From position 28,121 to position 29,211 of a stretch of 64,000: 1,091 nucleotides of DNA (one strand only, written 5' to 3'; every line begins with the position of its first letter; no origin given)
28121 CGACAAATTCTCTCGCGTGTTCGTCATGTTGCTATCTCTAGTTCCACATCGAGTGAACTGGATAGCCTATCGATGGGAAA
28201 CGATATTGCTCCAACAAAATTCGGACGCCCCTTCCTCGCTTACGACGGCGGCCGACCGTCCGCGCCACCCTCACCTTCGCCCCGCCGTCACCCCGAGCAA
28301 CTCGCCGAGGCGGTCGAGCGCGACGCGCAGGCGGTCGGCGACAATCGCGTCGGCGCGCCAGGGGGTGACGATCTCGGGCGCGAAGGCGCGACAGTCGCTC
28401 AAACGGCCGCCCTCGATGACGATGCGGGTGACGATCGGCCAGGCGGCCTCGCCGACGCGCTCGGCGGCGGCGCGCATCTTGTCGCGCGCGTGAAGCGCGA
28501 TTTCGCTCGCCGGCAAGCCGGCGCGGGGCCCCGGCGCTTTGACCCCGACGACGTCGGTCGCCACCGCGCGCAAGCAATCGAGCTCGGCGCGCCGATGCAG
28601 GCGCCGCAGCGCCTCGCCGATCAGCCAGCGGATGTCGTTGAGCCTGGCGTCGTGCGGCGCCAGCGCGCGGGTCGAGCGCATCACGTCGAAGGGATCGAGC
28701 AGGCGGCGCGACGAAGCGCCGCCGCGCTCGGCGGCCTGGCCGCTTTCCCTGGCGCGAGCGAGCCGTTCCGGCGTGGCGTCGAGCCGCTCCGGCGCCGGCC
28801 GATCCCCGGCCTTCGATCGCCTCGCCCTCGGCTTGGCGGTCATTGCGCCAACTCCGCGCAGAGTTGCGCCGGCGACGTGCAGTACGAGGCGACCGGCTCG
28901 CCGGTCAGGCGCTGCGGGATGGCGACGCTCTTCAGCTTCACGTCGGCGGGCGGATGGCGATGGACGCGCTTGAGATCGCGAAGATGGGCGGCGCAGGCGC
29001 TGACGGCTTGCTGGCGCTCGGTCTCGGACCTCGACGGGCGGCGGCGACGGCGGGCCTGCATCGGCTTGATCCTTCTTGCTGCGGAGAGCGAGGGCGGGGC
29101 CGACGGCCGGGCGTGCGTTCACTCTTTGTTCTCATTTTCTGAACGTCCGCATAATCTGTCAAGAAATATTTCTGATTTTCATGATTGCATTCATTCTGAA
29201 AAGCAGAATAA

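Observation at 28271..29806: Orphan phage/GTA-like genetic switch with no phage around it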

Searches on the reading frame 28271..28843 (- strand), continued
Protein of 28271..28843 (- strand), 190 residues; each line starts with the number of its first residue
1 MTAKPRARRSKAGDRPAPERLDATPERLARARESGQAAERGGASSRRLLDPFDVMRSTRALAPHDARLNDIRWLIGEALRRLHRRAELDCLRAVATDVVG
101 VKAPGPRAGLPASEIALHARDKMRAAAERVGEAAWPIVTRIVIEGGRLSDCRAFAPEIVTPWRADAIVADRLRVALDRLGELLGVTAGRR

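Call 44: fold_search(model_id=the predicted structure, library=pdb)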
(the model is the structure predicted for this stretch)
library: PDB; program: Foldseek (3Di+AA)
matches with E <= 10: 50; with E <= 0.001: 0
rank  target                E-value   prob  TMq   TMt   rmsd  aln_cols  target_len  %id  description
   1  7tmq_E                1.2e+00  0.09  0.17  0.09  16.3       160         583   14  V1 complex lacking subunit C from Saccharomyces cerevisiae, State 3 (released 2022-04-06)
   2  9cop_A                1.6e+00  0.08  0.17  0.08  16.9       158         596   13  Yeast RAVE bound to V-ATPase V1 complex (released 2024-11-20)
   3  7tmo_E                2.4e+00  0.08  0.16  0.08  13.7       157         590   13  V1 complex lacking subunit C from Saccharomyces cerevisiae, State 1 (released 2022-04-06)
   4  6z0c_C                3.6e+00  0.06  0.17  0.17  20.6       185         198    8  Structure of in silico modelled artificial Maquette-3 protein (released 2021-03-17)
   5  6z0c_A                4.5e+00  0.04  0.17  0.17  20.6       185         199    8  Structure of in silico modelled artificial Maquette-3 protein (released 2021-03-17)
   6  6z0c_B                4.8e+00  0.05  0.18  0.17  20.7       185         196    8  Structure of in silico modelled artificial Maquette-3 protein (released 2021-03-17)
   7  7tmm_E                4.8e+00  0.04  0.16  0.09  16.2       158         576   11  Complete V1 Complex from Saccharomyces cerevisiae (released 2022-04-06)
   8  2z2s_G                4.8e+00  0.04  0.16  0.17  15.0       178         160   14  Crystal Structure of Rhodobacter sphaeroides SigE in complex with the anti-sigma ChrR (released 2008-02-05)
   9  9m98_F                5.0e+00  0.13  0.29  0.33  25.5       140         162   20  Structural Basis of Pausing During Transcription Initiation in Mycobacterium tuberculosis (released 2026-01-14)
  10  3wjo_B                5.0e+00  0.08  0.22  0.15  13.6       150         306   19  Crystal structure of Octaprenyl Pyrophosphate synthase from Escherichia coli with isopentenyl pyrophosphate (IPP) (released 2014-06-18)
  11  4xxi_A                5.0e+00  0.03  0.13  0.16  14.5       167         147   16  Crystal structure of the Bilin-binding domain of phycobilisome core-membrane linker ApcE (released 2015-12-16)
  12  2dh4_A                5.5e+00  0.06  0.22  0.15  13.2       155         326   14  Geranylgeranyl pyrophosphate synthase (released 2006-04-04)
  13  8etg_b                5.5e+00  0.05  0.19  0.11  13.8       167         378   12  Fkbp39 associated 60S nascent ribosome State 3 (released 2022-11-30)
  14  4f3e_A                5.5e+00  0.04  0.15  0.07  15.6       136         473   15  Crystal Structure of Thermus thermophilus HB8 CasA (released 2012-05-23)
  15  9s9k_B                5.8e+00  0.04  0.18  0.19  14.5       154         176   13  S. islandicus CdvB (semi open) (released 2026-01-28)
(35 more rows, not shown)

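Call 48: find_encoding_contigs(protein=window:28271-28843:-, flank=10000, max_places=4)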
Protein window:28271-28843:- (190 aa): 2 contigs read that carry it; 2 places shown.
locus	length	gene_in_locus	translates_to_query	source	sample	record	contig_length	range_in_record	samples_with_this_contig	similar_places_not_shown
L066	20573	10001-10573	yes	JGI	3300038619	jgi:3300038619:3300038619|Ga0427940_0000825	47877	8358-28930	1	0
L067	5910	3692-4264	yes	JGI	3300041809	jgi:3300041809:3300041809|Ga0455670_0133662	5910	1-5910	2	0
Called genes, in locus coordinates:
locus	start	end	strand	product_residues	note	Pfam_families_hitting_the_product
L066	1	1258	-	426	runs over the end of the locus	PF25917:BSH_RND (weak), PF25963:Beta-barrel_AAEA (faint)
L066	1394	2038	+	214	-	PF00440:TetR_N, PF14246:TetR_C_7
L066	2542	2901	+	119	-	PF02627:CMD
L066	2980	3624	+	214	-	PF02798:GST_N, PF13417:GST_N_3, PF13409:GST_N_2, PF00043:GST_C, PF13410:GST_C_2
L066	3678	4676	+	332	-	PF08240:ADH_N, PF00107:ADH_zinc_N, PF13602:ADH_zinc_N_2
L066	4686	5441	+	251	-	PF01416:PseudoU_synth_1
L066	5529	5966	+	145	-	PF01047:MarR, PF12802:MarR_2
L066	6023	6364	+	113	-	-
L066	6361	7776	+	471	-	PF00083:Sugar_tr (weak), PF07690:MFS_1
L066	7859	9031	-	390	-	PF01546:Peptidase_M20, PF07687:M20_dimer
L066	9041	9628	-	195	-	PF01381:HTH_3 (weak), PF13560:HTH_31 (weak)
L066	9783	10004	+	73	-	-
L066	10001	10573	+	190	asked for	-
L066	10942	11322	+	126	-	PF14076:DUF4258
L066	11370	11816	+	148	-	-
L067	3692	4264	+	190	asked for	-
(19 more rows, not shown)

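Call 50: fold_search(model_id=the predicted structure, library=viral)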
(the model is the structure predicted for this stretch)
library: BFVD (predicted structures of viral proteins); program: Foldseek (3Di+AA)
matches with E <= 10: 152; with E <= 0.001: 1
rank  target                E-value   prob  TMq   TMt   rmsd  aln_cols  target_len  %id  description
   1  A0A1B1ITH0            5.8e-04  1.00  0.46  0.52   4.9       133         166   17  (no name in the UniProt tables at hand)
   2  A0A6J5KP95            1.7e-02  1.00  0.48  0.45   8.3       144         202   17  DUF6456 domain-containing protein [uncultured Caudovirales phage]
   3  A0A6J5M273            1.8e-02  1.00  0.42  0.38  11.6       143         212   17  Uncharacterized protein [uncultured Caudovirales phage]
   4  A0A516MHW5            6.9e-02  1.00  0.49  0.54   6.0       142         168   13  (no name in the UniProt tables at hand)
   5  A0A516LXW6            6.9e-02  0.99  0.41  0.42   9.9       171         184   16  (no name in the UniProt tables at hand)
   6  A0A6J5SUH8            1.2e-01  1.00  0.37  0.38   7.7       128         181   21  Uncharacterized protein [uncultured Caudovirales phage]
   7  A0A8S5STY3            1.4e-01  0.98  0.42  0.45  13.4       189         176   15  Uncharacterized protein [Siphoviridae sp. ctFgp7]
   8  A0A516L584            2.5e-01  0.93  0.42  0.46  10.5       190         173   14  (no name in the UniProt tables at hand)
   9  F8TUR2                2.7e-01  0.80  0.39  0.32  11.7       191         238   14  (no name in the UniProt tables at hand)
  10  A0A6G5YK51            3.2e-01  0.98  0.48  0.50  12.9       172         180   11  (no name in the UniProt tables at hand)
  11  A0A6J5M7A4            3.6e-01  0.93  0.44  0.42  12.0       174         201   19  Uncharacterized protein [uncultured Caudovirales phage]
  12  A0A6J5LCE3            5.0e-01  0.82  0.34  0.29   6.6       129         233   19  Uncharacterized protein [uncultured Caudovirales phage]
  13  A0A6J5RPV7            5.5e-01  0.69  0.36  0.35  15.5       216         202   18  Uncharacterized protein [uncultured Caudovirales phage]
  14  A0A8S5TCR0            5.8e-01  0.77  0.32  0.46   7.8       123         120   17  Anti-sigma F factor [Phage sp. ctesc4]
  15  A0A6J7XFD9            6.3e-01  0.16  0.22  0.16  24.3       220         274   13  Uncharacterized protein [uncultured Caudovirales phage]
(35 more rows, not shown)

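Call 53: search_protein_families(library=phrogs, proteins=[window:28271-28843:-, P0361, P0328, P0291], max_evalue=0.01)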
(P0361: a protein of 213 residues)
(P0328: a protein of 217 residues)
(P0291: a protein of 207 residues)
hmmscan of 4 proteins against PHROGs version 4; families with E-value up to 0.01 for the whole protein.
window:28271-28843:- (190 aa): 1 family
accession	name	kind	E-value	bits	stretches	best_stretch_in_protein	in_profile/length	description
phrog_21451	-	unknown function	0.00045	20.9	1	67-186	56-166/169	-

P0361 (213 aa): 0 families

P0328 (217 aa): 1 family
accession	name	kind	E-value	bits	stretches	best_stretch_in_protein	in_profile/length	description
phrog_21451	-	unknown function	0.00021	22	1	37-177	39-165/169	-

P0291 (207 aa): 1 family
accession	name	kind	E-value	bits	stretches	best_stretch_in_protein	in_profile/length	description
phrog_21451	-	unknown function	8.5e-06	26.5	1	76-195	57-167/169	-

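Call 62: find_encoding_contigs(protein=P0291, flank=6000, max_places=3)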
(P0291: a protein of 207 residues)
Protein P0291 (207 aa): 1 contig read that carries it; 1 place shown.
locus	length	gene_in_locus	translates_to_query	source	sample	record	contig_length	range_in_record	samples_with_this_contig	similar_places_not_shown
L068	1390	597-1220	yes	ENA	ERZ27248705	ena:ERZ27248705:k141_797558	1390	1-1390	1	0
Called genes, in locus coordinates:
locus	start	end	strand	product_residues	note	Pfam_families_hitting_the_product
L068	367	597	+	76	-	-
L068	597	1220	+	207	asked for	-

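Call 63: find_encoding_contigs(protein=P0361, flank=6000, max_places=3)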
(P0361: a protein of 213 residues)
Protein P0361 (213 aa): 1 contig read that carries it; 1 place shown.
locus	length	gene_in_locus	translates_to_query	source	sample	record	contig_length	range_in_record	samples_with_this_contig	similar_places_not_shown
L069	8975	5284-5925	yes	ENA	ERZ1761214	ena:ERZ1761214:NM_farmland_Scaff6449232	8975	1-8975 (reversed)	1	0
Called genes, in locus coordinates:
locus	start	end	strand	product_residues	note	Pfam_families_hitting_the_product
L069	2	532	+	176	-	?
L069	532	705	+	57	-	-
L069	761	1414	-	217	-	-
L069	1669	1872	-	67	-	-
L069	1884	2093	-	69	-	-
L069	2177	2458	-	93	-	PF13280:WYL (weak)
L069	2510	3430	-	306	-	PF12760:Zn_ribbon_IS1595, PF12762:DDE_Tnp_IS1595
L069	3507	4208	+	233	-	-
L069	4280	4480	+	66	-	PF05930:Phage_AlpA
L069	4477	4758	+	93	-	-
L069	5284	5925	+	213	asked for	PF20057:DUF6456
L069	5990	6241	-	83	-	-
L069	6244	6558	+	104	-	-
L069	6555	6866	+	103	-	-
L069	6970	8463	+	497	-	PF02195:ParB_N (weak), PF01555:N6_N4_Mtase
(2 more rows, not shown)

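Call 76: find_related_loci(query=A1, collection=viral_contigs, flank=8000)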
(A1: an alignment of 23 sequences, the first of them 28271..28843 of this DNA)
Query A1 (190 aa) in viral_contigs; peptide patterns used: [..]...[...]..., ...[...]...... (x = any residue, [..] = any of these).
18 stretches matched a pattern; 2 encode a relative of the query (tblastn E <= 1e-3); 2 distinct loci.
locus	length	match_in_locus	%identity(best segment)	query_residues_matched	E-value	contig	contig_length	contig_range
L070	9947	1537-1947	65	46-189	2e-56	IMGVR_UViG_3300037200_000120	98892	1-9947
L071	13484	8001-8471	53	29-189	3e-39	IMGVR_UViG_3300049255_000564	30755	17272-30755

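Call 82: search_protein_families(library=phrogs, proteins=[L071:549-1124:-, L071:1174-1599:-, L071:1840-2607:+, L071:6447-7607:+, L071:7843-8043:+, L071:8479-8979:+, L071:9287-9652:+, L071:10388-10999:+, L071:10996-11862:+, L071:12309-13484:+], max_evalue=0.001)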
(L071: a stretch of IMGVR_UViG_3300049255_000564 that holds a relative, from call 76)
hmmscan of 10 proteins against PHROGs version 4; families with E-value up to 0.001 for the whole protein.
L071:549-1124:- (191 aa): 0 families

L071:1174-1599:- (141 aa): 0 families

L071:1840-2607:+ (255 aa): 3 families
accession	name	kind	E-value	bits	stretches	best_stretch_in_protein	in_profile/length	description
phrog_4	-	transcription regulation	4.1e-20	73.1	1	34-217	120-311/400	transcriptional repressor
phrog_2328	-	transcription regulation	9.5e-08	32.9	1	41-113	11-82/128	transcriptional repressor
phrog_8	-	transcription regulation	0.00013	22.5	1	8-118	124-228/346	transcriptional regulator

L071:6447-7607:+ (386 aa): 1 family
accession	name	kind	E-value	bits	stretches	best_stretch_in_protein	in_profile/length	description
phrog_2045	-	unknown function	1.5e-98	330.9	1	1-378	1-287/299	-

L071:7843-8043:+ (66 aa): 0 families

L071:8479-8979:+ (166 aa): 1 family
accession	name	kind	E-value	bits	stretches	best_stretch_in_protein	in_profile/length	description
phrog_5443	-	unknown function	0.00027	21.5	1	72-145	107-175/287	-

L071:9287-9652:+ (121 aa): 1 family
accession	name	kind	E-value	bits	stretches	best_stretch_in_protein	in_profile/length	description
phrog_29525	-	unknown function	3.5e-28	99.3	1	7-91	5-103/121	-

L071:10388-10999:+ (203 aa): 0 families

L071:10996-11862:+ (288 aa): 1 family
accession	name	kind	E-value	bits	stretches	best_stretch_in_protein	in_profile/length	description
phrog_4285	-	integration and excision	1e-06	29.3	1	230-265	216-251/277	transposase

L071:12309-13484:+ (391 aa): 3 families
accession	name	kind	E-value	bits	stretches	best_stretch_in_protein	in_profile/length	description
phrog_1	-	integration and excision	3.9e-34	119.9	1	39-382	117-443/611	integrase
phrog_216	-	integration and excision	3.3e-13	50.4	1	169-379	21-229/301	integrase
phrog_7244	-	integration and excision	2.1e-07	31.5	1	136-244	110-218/263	integrase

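Call 89: search_protein_families(library=pfam, proteins=[L024:6572-7213:+, L024:7643-8413:+, L024:7210-7656:+, L012:4173-4808:+, L012:4812-5582:+, L071:8040-8486:+, L071:1840-2607:+], max_evalue=0.001)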
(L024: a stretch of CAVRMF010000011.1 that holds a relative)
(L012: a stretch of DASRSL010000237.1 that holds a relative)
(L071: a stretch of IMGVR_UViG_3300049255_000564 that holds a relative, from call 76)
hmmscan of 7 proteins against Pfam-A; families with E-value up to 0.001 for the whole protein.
L024:6572-7213:+ (213 aa): 1 family
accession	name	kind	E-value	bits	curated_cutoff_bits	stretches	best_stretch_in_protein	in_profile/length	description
PF00765.23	Autoind_synth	-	6.4e-39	133.8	24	1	16-186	9-177/183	Autoinducer synthase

L024:7643-8413:+ (256 aa): 4 families
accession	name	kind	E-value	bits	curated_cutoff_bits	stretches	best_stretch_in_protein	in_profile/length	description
PF03472.21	Autoind_bind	-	1.7e-27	96.2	23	1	29-173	1-145/149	Autoinducer binding domain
PF00196.25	GerE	-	3.7e-12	46.1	23.5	1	189-244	2-57/57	Bacterial regulatory proteins, luxR family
PF08281.18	Sigma70_r4_2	-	4.5e-05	23.5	25.7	1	190-232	11-54/54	Sigma-70, region 4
PF04545.22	Sigma70_r4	-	6.3e-05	22.8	24.1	1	190-232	5-48/50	Sigma-70, region 4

L024:7210-7656:+ (148 aa): 0 families

L012:4173-4808:+ (211 aa): 1 family
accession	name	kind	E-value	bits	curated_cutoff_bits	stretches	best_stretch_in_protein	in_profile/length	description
PF00765.23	Autoind_synth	-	1.3e-37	129.6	24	1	21-180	9-172/183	Autoinducer synthase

L012:4812-5582:+ (256 aa): 7 families
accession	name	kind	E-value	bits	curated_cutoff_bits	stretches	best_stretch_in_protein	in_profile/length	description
PF08241.18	Methyltransf_11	-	2.5e-22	79.8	21.2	1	90-181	1-94/95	Methyltransferase domain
PF13649.12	Methyltransf_25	-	4.3e-18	66.2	27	1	90-177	2-96/97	Methyltransferase domain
PF13847.12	Methyltransf_31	-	9.6e-13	48.5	27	1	85-184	3-111/145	Methyltransferase domain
PF08242.18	Methyltransf_12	-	3.6e-10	40.9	30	1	90-178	1-96/98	Methyltransferase domain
PF01209.24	Ubie_methyltran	-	1.6e-09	37.9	20.1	1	74-182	36-151/233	ubiE/COQ5 methyltransferase family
PF13489.12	Methyltransf_23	-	6.5e-08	32.9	27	1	71-184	7-118/164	Methyltransferase domain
PF07021.18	MetW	-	2.4e-06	27.8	21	1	75-175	5-103/193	Methionine biosynthesis protein MetW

L071:8040-8486:+ (148 aa): 0 families

L071:1840-2607:+ (255 aa): 3 families
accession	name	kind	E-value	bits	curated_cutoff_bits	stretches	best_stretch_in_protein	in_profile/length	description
PF00717.28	Peptidase_S24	-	4.2e-07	30.1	23.3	1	126-216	8-93/116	Peptidase S24-like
PF12844.13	HTH_19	-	1.3e-05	25.4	30.2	1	49-110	2-63/64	Helix-turn-helix domain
PF13560.12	HTH_31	-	0.00029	21.5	27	1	48-89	3-43/64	Helix-turn-helix domain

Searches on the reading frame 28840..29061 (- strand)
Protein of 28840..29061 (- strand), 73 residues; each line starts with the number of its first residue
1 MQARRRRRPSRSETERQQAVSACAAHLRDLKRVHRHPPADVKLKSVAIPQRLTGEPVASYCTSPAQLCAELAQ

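Call 4: search_protein_families(library=pfam, proteins=[window:28840-29061:-], max_evalue=0.1)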
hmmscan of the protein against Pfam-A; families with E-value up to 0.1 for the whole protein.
window:28840-29061:- (73 aa): 0 families

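Call 5: search_protein_families(library=ncbifam, proteins=[window:28840-29061:-], max_evalue=0.1)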
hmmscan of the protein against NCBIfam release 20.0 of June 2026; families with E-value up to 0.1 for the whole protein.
window:28840-29061:- (73 aa): 0 families

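Call 52: search_protein_families(library=pfam, alignment_id=A3, max_evalue=10)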
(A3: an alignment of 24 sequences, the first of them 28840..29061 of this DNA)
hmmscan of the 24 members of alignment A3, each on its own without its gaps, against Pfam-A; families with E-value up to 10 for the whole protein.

A. member 1, window:28840-29061:- (73 aa): 1 family
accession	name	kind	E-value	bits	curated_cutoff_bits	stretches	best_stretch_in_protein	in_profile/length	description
PF19495.4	DUF6030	-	0.23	11.4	26.7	1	20-72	49-99/254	Family of unknown function (DUF6030)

B. families by the number of members that match (of 24 scanned): 5 families
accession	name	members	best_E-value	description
PF19495.4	DUF6030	6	0.052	Family of unknown function (DUF6030)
PF05960.17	DUF885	2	0.084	Bacterial protein of unknown function (DUF885)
PF17486.7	Cys_Knot_tox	1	0.087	Cystine knot toxins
PF10481.14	CENP-F_N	1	0.096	Cenp-F N-terminal domain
PF21943.1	TetR_C_46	1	0.19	Tetracyclin repressor-like, C-terminal domain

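Call 53: search_protein_families(library=phrogs, proteins=[window:28840-29061:-], max_evalue=0.01)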
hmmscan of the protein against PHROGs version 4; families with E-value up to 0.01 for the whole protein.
window:28840-29061:- (73 aa): 0 families

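Call 84: find_homologous_proteins(query=A3, max_evalue=0.01)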
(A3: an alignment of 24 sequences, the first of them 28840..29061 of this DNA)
Query A3 (24 sequences) (73 aa, profile of the alignment): 623 proteins with E <= 0.01 among 5235 candidates; the best 120 are listed.
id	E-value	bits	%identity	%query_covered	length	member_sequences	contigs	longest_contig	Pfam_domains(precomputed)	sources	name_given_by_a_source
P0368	1.9e-38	148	52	95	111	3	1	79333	-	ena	-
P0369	3.4e-38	147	53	93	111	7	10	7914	-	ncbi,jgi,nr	ncbi:MAG TPA: hypothetical protein VKA12_01520 [Roseiarcus sp.]|nr:hypothetical protein [Roseiarcus 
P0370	1.0e-37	146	52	95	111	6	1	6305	-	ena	-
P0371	1.1e-37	146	54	95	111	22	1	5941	-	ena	-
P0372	1.1e-37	146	50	93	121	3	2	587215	-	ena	-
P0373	1.2e-34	136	51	93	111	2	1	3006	-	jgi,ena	jgi:hypothetical protein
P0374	1.0e-32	130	52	95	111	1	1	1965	-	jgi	jgi:hypothetical protein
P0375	4.8e-32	128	79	100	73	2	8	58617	-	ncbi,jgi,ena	ncbi:MAG: hypothetical protein ABR878_00830 [Roseiarcus sp.]|jgi:hypothetical protein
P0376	7.5e-32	127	82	100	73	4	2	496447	-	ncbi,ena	-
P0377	2.0e-31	126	81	100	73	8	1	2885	-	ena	-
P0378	2.0e-31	126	94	99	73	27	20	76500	-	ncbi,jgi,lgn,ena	ncbi:MAG: hypothetical protein ABR929_00320 [Roseiarcus sp.]|jgi:hypothetical protein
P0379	2.1e-31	126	86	100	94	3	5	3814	-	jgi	jgi:hypothetical protein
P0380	3.9e-31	125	81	85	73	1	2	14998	-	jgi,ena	jgi:hypothetical protein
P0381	4.3e-31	125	86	100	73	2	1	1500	-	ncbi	-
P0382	9.3e-31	124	84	100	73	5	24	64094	-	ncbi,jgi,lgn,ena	ncbi:MAG: hypothetical protein ABSA66_20515 [Roseiarcus sp.]|jgi:hypothetical protein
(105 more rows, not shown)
